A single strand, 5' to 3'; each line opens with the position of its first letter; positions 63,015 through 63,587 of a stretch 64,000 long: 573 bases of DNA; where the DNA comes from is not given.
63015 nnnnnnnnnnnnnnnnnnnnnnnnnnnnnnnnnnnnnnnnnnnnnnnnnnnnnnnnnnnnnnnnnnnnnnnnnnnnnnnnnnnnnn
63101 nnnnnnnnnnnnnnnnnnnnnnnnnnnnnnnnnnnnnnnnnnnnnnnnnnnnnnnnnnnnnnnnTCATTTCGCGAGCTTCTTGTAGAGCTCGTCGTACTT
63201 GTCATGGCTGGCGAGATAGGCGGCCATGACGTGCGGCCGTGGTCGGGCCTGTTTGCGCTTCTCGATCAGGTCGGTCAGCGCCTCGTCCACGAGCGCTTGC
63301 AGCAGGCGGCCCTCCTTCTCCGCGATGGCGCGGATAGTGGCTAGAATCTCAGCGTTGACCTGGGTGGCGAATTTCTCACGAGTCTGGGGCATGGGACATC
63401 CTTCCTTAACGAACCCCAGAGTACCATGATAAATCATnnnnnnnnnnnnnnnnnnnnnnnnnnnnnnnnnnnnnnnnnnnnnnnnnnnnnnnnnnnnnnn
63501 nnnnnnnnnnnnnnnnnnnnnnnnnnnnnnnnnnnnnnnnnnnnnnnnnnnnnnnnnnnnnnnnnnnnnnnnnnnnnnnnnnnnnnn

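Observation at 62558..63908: Doc/RHH toxin-antitoxin cassette sitting between N- and C-terminal remnants of a TonB-dependent receptor, flanked by a perfect 21-bp direct repeat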

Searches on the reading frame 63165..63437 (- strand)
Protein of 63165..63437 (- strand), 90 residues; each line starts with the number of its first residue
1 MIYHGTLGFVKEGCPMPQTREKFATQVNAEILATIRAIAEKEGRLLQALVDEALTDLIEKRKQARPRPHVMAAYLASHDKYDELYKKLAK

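Call 5: search_protein_families(library=pfam, proteins=[window:63165-63437:-], max_evalue=1)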
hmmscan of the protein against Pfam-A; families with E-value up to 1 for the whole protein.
window:63165-63437:- (90 aa): 4 families
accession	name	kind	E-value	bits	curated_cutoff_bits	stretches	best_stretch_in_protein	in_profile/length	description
PF20605.4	Antitox_RHH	-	0.00026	21.5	27.2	1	33-65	17-49/50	Antitoxin-like ribbon-helix-helix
PF09957.15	VapB_antitoxin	-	0.041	14.2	23.4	1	48-64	26-42/47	Bacterial antitoxin of type II TA system, VapB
PF14542.12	Acetyltransf_CG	-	0.073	13.7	30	1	47-84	43-80/80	GCN5-related N-acetyl-transferase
PF19174.5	DUF5856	-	0.16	13.5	34.6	0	69-89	1-21/94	Family of unknown function (DUF5856)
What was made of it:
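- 63165..63392 (-): Antitoxin gene (75 aa), probably ribbon-helix-helix. Its stop overlaps the doc start (ATGA). Weak Antitox_RHH match, 2.6e-4, below cutoff (call 5).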

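Call 49: search_protein_families(library=ncbifam, proteins=[window:63165-63392:-], max_evalue=0.01)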
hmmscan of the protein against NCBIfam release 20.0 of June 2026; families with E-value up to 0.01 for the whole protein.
window:63165-63392:- (75 aa): 0 families

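Call 60: search_solved_structures(query=window:63165-63392:-, max_evalue=1)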
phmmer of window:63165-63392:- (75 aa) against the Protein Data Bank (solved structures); distinct sequences matched with E-value up to 1: 2.
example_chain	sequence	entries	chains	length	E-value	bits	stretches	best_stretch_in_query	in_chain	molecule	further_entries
1u9p_A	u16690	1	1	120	0.41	14.7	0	13-43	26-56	pArc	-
6epg_A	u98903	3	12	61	0.74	13.9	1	20-58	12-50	Epsilon_1 antitoxin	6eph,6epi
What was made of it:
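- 63165..63392 (-): No NCBIfam or significant PDB match (calls 49, 60).
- On Doc-family type II toxin-antitoxin system: PDB best hit is Arc at E=0.41 (call 60).
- Closest known: Phd/Doc type II toxin-antitoxin system of phage P1. Different: It has only a weak ribbon-helix-helix match, below cutoff (calls 5, 60).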
